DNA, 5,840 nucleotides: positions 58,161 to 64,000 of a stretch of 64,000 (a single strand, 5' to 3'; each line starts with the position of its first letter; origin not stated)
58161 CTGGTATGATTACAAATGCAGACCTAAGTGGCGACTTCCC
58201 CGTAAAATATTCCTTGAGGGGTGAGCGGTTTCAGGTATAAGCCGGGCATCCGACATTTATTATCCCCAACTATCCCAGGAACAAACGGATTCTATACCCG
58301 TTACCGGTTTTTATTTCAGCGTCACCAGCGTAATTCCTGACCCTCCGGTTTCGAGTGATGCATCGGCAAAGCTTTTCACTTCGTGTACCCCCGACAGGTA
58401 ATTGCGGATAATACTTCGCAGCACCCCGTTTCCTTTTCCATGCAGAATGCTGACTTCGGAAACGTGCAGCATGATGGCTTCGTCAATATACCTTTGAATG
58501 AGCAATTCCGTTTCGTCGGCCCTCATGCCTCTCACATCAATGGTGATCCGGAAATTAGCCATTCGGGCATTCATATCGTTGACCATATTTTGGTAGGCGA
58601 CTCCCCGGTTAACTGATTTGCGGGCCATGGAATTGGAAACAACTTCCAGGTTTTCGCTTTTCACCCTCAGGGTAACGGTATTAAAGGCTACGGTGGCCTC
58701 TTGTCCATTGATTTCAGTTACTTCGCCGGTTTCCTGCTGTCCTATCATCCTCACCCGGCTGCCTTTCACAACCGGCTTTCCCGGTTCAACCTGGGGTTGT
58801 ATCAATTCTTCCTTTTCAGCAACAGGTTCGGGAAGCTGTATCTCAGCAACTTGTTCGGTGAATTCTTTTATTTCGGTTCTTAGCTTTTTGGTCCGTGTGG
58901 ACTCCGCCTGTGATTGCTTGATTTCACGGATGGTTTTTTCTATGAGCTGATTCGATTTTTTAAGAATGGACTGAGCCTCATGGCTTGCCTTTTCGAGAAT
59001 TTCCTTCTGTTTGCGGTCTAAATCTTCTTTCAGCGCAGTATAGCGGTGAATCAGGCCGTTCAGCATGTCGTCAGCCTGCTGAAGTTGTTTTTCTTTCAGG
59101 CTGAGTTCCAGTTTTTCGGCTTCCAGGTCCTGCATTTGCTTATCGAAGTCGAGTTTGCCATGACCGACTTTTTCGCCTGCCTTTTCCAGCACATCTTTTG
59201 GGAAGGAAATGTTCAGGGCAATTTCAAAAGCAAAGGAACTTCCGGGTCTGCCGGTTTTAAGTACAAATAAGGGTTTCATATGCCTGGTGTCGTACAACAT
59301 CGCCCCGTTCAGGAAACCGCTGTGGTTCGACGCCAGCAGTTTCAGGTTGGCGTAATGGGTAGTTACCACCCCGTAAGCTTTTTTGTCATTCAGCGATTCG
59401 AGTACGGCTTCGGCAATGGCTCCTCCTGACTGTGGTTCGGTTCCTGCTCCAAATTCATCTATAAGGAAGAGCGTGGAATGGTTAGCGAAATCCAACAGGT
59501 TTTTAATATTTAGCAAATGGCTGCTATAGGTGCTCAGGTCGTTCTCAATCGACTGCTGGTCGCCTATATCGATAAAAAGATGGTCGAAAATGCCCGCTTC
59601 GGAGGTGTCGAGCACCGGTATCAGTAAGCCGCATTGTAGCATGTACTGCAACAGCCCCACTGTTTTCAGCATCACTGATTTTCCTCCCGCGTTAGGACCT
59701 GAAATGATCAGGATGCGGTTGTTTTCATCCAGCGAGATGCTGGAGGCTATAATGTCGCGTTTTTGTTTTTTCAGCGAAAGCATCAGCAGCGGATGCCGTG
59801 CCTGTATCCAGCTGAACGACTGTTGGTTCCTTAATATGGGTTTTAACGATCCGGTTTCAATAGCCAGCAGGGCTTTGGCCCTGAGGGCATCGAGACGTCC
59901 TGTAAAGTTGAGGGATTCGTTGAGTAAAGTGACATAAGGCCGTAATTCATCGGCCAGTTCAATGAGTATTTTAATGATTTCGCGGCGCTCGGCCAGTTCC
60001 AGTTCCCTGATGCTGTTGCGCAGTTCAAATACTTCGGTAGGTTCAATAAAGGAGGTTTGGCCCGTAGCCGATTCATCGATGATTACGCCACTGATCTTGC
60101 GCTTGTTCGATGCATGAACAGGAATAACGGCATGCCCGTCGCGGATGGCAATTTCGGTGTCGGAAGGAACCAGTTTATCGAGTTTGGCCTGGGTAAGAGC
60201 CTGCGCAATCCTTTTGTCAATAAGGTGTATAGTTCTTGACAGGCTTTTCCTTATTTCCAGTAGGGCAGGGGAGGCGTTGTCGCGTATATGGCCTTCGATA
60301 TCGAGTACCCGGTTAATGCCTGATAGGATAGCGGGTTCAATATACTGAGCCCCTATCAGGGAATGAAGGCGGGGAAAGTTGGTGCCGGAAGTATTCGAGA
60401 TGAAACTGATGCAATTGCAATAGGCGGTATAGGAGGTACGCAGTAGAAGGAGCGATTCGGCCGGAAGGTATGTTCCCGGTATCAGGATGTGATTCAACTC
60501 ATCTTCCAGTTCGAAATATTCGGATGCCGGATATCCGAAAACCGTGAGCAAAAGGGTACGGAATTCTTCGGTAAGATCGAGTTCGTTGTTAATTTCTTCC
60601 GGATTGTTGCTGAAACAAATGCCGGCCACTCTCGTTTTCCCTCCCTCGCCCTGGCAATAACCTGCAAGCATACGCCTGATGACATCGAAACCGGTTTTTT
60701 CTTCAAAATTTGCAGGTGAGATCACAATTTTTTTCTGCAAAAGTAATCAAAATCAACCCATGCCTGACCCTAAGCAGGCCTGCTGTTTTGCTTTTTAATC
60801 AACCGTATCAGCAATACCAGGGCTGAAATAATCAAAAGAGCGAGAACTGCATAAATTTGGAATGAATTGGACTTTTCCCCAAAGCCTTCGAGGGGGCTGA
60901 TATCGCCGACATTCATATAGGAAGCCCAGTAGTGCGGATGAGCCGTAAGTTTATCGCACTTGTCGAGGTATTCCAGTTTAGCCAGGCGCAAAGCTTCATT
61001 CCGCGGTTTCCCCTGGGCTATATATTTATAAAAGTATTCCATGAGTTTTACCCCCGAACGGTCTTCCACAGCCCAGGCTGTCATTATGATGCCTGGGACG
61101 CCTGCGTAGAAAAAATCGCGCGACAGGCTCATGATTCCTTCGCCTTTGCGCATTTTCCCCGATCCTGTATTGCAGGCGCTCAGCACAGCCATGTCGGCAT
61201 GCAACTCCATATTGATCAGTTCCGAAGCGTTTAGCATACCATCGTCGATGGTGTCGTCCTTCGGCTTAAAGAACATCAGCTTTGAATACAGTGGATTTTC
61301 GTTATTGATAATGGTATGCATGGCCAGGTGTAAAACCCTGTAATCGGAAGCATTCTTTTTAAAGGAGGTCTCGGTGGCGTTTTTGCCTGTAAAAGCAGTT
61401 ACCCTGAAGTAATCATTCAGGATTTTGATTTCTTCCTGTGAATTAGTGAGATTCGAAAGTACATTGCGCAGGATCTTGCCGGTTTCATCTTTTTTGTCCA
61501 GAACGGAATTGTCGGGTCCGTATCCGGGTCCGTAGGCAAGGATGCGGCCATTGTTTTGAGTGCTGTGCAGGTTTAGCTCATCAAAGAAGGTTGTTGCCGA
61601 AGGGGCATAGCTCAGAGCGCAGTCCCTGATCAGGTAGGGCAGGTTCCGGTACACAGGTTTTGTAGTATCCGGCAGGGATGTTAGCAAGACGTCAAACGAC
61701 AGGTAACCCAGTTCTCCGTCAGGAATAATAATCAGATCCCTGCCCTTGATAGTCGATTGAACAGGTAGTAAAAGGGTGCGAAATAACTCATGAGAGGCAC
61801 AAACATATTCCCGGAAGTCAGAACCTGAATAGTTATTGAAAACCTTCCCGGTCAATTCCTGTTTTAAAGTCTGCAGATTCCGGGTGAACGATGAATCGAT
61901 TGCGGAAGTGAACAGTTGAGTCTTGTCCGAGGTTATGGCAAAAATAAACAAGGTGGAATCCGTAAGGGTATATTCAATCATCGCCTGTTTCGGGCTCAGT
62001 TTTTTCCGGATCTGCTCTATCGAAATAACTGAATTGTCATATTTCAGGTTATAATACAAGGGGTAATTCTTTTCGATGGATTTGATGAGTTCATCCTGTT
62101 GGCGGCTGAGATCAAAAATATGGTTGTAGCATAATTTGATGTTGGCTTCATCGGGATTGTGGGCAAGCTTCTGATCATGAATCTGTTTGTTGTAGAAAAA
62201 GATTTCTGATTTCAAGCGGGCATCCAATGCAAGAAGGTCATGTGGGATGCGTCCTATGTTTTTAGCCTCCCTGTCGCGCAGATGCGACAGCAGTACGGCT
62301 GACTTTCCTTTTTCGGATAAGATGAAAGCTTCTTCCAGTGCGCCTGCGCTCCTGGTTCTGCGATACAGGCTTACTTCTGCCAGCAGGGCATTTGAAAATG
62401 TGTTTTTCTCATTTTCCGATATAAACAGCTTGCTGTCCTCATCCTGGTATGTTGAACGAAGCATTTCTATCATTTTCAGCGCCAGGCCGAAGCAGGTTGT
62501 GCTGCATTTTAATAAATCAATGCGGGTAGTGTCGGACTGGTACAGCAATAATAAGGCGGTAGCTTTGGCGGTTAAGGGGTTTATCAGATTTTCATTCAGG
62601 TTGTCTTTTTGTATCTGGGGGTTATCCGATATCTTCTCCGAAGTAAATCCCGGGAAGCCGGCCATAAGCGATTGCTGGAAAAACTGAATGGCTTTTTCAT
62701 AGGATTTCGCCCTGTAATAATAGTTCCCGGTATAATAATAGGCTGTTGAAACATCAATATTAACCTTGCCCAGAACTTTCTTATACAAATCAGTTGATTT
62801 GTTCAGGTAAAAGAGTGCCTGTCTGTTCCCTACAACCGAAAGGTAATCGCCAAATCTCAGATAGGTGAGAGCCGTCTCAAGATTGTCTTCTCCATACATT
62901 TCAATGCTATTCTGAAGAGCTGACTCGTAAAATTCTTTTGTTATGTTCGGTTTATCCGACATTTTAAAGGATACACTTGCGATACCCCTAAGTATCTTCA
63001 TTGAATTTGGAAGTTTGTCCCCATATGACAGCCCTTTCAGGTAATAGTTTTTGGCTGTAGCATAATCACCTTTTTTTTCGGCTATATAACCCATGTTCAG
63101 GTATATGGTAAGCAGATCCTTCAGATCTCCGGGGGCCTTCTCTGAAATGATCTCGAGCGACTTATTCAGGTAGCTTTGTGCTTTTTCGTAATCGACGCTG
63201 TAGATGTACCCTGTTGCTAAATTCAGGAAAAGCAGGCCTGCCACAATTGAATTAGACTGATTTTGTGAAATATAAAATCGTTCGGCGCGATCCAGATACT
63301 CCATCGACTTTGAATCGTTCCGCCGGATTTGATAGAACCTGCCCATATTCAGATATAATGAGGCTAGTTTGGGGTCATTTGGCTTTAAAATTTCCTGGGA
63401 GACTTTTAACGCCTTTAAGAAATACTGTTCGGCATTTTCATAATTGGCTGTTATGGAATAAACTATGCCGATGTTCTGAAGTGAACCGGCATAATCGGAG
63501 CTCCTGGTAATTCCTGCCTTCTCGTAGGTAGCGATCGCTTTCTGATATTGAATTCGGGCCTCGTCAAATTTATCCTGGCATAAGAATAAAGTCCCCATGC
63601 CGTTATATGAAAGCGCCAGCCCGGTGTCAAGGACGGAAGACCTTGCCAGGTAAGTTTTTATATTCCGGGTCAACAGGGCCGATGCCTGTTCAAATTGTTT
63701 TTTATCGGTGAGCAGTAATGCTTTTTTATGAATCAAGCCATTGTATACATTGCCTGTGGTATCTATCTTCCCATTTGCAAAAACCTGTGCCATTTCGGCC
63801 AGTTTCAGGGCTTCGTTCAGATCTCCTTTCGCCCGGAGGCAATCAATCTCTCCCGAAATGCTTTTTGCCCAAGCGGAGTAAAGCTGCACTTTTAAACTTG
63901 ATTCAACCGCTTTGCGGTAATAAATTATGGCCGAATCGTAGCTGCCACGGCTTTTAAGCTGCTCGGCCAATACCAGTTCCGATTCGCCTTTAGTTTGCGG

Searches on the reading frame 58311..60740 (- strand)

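Call 29: search_protein_families(library=pfam, proteins=[window:58311-60740:-], max_evalue=0.00001)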
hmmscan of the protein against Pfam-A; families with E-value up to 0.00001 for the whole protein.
window:58311-60740:- (809 aa): 2 families
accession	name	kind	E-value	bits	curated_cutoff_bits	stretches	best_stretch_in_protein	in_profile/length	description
PF00488.27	MutS_V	-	6.3e-30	105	30.2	1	344-524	1-183/188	MutS domain V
PF01713.27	Smr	-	3.4e-22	78.8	25.7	1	734-809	1-77/77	Smr domain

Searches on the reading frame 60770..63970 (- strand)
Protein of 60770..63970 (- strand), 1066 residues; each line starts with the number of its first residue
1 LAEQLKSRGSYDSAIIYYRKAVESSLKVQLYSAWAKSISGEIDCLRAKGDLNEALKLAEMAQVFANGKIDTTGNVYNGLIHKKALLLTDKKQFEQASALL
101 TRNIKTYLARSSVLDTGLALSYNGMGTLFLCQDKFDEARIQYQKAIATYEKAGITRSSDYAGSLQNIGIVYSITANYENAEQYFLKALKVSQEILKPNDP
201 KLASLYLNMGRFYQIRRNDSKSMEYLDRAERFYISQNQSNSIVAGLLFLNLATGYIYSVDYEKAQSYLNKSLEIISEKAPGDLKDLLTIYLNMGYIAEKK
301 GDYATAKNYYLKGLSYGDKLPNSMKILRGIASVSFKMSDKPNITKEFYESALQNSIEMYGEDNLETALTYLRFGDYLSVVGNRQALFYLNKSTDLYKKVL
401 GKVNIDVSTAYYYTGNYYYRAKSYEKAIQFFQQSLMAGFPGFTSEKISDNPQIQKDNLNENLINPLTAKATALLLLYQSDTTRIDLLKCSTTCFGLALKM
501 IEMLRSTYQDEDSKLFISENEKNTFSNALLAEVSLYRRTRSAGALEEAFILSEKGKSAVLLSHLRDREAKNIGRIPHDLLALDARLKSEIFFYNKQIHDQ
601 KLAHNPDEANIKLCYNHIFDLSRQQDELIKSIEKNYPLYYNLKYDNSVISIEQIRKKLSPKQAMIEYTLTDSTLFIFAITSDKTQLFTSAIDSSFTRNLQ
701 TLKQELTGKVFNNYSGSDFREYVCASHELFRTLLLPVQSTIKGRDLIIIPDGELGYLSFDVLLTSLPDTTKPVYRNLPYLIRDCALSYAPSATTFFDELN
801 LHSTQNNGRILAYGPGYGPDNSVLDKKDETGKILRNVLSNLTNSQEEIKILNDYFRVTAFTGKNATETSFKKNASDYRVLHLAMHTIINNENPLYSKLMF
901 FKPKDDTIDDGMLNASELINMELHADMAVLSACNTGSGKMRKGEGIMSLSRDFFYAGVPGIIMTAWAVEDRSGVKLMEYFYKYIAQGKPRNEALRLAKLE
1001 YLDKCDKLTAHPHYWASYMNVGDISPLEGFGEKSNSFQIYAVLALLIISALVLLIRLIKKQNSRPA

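Call 29: search_protein_families(library=pfam, proteins=[window:60770-63970:-], max_evalue=0.00001)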
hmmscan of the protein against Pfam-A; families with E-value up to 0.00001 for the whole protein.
window:60770-63970:- (1066 aa): 11 families
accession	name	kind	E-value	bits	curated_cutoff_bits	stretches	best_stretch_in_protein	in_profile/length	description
PF12770.12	CHAT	-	1.2e-55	189.4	24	1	726-1023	4-289/289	CHAT domain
PF13424.12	TPR_12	-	1.3e-37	128.3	30.1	3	163-233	4-75/77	Tetratricopeptide repeat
PF13374.12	TPR_10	-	9.3e-17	60.9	27.5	0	161-200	2-41/42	Tetratricopeptide repeat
PF07719.23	TPR_2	-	1.2e-16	59.8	27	0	410-435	3-28/34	Tetratricopeptide repeat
PF00515.34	TPR_1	-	1.8e-14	53.2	27.8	0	410-435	3-28/34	Tetratricopeptide repeat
PF13181.12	TPR_8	-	2.7e-12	46.2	25.7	0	162-192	2-32/34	Tetratricopeptide repeat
PF13428.12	TPR_14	-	9e-08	32.5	23.5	0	2-23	8-29/44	Tetratricopeptide repeat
PF13432.12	TPR_16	-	1.9e-07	31.9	32.7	0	408-435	31-58/65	Tetratricopeptide repeat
PF17874.7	TPR_MalT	-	5.9e-07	29.5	45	0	4-150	49-192/336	MalT-like TPR region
PF13176.12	TPR_7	-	3.8e-06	27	27.9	0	163-190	1-28/36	Tetratricopeptide repeat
PF24885.1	TPR_NPHP3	-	7.9e-06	25.9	100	0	79-153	143-217/239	Nephrocystin-3 TPR domain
